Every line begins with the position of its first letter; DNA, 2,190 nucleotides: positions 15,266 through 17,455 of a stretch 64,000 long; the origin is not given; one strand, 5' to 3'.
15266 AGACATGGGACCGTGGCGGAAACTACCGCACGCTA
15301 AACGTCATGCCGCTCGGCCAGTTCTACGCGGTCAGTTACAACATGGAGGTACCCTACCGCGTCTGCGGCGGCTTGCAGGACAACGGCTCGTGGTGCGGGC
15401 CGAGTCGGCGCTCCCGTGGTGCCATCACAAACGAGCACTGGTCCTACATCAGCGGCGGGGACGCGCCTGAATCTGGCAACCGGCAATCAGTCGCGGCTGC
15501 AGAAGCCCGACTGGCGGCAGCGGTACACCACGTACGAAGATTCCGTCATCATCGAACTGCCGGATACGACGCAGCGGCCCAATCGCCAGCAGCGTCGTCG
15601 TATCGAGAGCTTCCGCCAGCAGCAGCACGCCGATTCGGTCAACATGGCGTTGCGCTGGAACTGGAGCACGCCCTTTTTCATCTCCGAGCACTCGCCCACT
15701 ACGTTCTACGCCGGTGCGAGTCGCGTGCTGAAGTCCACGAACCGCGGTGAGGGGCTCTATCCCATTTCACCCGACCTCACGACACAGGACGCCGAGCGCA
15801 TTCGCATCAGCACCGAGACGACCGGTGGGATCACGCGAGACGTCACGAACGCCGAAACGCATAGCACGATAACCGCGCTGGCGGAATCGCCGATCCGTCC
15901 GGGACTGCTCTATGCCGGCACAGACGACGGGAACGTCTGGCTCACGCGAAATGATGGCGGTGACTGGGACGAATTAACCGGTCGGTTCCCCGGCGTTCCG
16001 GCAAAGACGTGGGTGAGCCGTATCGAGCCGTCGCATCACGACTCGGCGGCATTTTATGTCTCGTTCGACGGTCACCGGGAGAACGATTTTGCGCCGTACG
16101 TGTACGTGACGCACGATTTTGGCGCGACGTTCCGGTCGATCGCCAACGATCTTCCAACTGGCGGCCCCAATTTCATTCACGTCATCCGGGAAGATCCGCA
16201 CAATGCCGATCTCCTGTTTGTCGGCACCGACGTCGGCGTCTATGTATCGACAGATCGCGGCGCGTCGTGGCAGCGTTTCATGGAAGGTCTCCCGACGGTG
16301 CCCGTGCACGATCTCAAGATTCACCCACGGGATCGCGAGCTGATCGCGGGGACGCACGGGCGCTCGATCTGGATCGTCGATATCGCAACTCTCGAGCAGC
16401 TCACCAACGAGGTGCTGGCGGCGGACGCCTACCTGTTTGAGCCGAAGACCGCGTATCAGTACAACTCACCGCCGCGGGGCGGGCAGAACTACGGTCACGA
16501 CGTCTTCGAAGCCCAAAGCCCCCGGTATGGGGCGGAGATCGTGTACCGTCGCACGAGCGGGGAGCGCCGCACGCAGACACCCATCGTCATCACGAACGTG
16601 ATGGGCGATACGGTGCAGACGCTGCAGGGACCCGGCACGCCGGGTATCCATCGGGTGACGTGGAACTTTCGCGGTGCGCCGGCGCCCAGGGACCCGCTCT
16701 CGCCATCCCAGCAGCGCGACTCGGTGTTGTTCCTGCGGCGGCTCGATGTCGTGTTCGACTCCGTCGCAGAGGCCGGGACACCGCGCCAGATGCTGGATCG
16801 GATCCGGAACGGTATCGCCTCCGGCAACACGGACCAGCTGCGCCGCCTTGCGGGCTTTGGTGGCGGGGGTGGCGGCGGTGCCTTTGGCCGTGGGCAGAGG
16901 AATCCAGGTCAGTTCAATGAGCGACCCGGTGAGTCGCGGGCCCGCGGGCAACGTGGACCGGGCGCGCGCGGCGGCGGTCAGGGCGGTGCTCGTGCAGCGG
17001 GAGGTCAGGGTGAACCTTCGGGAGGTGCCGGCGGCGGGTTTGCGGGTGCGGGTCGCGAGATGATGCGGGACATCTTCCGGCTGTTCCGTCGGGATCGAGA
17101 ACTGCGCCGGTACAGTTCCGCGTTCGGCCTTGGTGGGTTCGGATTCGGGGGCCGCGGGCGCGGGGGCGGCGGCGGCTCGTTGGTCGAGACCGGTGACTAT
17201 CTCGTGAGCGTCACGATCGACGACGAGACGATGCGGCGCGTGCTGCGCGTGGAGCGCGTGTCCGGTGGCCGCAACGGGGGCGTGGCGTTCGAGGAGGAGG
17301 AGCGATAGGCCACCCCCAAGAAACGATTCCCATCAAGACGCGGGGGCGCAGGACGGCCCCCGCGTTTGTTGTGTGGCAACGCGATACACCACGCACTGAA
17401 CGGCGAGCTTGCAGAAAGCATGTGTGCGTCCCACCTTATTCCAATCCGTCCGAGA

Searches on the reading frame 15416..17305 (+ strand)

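Call 82: search_protein_families(library=pfam, proteins=[window:15416-17305:+], max_evalue=0.001)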
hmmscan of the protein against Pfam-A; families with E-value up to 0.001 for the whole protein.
window:15416-17305:+ (630 aa): 1 family
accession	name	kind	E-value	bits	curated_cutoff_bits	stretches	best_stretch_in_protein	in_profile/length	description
PF15902.12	Sortilin-Vps10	-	4.6e-09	36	33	1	229-311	3-84/446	Sortilin, neurotensin receptor 3,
